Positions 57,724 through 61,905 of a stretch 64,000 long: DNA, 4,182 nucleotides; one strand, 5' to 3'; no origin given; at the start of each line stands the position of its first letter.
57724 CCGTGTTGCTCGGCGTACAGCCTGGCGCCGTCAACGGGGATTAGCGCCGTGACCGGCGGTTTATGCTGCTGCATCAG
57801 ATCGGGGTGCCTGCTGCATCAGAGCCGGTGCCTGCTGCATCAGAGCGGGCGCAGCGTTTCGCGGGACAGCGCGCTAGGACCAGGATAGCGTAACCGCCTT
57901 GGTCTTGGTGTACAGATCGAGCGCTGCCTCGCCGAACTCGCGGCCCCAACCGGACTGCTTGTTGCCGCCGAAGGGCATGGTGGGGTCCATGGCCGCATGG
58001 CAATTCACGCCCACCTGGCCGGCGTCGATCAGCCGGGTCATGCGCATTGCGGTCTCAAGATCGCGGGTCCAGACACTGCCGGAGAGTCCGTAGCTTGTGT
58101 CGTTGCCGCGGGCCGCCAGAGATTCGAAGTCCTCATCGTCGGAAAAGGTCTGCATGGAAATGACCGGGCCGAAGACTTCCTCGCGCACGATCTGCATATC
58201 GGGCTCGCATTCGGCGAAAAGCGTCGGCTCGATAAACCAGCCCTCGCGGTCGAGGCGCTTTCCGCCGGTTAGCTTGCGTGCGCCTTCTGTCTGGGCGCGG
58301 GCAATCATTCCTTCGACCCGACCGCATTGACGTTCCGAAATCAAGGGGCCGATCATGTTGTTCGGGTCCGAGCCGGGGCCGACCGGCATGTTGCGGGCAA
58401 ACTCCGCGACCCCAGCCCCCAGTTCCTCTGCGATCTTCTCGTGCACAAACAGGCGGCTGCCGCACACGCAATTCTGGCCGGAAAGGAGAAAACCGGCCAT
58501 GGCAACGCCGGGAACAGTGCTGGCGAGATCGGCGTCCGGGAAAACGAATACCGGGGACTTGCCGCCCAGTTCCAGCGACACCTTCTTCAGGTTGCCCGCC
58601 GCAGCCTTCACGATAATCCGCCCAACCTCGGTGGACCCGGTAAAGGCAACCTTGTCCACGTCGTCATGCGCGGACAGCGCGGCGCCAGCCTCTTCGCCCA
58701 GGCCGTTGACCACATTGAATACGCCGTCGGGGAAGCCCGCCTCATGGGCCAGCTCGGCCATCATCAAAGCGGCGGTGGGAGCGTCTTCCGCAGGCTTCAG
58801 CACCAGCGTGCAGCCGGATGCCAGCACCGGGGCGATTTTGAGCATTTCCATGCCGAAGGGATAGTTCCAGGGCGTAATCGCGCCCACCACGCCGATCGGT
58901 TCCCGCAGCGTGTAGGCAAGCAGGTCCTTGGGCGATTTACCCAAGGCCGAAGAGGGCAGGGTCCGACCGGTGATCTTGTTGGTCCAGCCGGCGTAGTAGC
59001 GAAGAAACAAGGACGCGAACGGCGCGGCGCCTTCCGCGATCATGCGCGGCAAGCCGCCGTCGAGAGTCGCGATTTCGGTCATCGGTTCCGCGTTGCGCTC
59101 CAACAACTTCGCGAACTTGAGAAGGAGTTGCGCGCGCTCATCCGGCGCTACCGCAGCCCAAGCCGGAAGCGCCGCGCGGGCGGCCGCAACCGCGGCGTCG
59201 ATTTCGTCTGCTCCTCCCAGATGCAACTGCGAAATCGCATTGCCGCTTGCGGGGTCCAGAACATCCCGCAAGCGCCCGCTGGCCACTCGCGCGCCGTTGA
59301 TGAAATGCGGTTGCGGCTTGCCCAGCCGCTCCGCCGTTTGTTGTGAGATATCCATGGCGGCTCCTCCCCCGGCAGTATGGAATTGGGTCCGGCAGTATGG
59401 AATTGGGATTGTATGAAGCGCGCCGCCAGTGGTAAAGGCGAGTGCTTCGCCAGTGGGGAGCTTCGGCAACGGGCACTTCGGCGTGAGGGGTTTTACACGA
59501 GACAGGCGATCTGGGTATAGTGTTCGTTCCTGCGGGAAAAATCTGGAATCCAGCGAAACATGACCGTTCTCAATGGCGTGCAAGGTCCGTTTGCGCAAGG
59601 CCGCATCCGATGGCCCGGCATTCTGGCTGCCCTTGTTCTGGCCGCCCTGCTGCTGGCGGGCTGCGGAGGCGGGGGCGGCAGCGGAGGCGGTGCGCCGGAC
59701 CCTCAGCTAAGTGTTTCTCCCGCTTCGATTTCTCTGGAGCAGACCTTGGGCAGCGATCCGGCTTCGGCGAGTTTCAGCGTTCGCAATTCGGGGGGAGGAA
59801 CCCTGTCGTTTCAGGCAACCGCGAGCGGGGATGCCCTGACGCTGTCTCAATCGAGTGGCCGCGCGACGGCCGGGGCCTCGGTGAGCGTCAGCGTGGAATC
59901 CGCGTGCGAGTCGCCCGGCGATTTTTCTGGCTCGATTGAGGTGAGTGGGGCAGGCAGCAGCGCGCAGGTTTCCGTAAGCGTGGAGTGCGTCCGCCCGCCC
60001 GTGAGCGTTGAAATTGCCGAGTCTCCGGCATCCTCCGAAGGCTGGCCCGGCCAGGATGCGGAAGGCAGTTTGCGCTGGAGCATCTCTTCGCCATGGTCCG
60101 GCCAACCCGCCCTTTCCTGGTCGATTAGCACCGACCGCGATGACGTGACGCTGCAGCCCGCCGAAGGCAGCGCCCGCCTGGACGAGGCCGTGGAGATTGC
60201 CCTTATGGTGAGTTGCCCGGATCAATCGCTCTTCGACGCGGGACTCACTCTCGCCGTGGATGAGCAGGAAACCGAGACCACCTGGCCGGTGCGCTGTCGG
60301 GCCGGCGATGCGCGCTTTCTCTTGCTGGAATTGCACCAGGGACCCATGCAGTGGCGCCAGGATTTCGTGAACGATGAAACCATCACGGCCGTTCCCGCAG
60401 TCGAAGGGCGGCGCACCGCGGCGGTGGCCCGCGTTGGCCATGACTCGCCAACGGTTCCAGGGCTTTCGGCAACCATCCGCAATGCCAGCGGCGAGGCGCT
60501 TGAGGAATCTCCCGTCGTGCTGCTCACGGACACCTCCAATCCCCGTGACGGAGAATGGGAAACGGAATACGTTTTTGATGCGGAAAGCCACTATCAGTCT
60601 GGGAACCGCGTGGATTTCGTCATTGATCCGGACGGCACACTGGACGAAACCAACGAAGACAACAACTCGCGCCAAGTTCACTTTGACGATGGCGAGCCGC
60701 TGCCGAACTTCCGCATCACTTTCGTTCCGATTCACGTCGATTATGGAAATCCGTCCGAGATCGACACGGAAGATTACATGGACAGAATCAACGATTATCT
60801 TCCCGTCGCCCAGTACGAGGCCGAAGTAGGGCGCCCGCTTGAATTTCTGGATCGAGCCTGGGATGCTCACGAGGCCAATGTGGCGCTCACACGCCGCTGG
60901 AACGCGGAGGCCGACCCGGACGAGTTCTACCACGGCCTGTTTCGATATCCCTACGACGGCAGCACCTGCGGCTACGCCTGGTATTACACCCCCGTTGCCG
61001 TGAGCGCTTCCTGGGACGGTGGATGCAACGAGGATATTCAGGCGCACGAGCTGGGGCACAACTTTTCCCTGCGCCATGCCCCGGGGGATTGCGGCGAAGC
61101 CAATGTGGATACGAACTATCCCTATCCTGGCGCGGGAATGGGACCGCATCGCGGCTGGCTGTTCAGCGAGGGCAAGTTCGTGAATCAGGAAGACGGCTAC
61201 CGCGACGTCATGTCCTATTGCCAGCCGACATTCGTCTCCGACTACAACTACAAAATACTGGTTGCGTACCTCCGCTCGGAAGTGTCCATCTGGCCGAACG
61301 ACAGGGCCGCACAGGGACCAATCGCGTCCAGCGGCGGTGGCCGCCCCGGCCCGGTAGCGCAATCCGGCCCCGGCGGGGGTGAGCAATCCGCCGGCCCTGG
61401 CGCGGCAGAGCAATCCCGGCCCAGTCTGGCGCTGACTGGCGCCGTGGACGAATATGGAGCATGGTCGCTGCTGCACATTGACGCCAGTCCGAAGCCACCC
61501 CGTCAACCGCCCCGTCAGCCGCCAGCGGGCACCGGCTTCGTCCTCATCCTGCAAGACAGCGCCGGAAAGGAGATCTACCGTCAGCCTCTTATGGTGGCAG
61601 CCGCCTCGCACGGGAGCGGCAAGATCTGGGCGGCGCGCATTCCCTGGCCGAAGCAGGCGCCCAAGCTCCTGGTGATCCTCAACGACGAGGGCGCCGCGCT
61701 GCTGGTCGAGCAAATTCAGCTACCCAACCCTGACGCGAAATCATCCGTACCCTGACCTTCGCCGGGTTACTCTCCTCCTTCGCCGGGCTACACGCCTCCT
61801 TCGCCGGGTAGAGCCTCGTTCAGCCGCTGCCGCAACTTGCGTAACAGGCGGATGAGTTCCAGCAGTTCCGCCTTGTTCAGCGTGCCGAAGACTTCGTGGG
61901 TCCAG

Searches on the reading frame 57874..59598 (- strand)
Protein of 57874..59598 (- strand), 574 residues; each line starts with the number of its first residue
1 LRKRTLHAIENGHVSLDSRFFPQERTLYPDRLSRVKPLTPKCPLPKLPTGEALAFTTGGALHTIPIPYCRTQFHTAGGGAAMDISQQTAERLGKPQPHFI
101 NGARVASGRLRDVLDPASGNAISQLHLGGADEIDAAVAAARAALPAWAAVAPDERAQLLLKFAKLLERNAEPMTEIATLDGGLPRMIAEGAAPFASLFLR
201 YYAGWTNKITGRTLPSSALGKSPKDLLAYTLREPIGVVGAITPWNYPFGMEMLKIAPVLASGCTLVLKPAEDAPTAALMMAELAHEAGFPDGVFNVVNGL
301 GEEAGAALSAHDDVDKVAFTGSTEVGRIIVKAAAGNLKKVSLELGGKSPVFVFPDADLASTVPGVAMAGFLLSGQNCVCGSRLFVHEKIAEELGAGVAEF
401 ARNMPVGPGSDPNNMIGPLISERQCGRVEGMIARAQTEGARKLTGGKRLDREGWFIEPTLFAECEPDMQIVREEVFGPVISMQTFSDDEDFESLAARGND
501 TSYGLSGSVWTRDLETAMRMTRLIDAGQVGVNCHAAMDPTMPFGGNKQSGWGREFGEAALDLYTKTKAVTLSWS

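Call 21: search_protein_families(library=pfam, proteins=[window:57874-59598:-], max_evalue=0.00001)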
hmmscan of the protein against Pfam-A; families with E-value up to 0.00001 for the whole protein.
window:57874-59598:- (574 aa): 1 family
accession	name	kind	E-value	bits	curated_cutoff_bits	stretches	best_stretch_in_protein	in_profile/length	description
PF00171.27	Aldedh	-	8.6e-160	532.7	23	1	111-569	9-461/461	Aldehyde dehydrogenase family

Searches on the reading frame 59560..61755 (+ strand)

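Call 21: search_protein_families(library=pfam, proteins=[window:59560-61755:+], max_evalue=0.00001)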
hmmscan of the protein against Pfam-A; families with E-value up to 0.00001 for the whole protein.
window:59560-61755:+ (731 aa): 1 family
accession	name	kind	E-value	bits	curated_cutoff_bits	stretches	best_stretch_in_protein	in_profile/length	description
PF19190.6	BACON_2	-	4.3e-08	33.4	25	1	50-143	2-93/94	Viral BACON domain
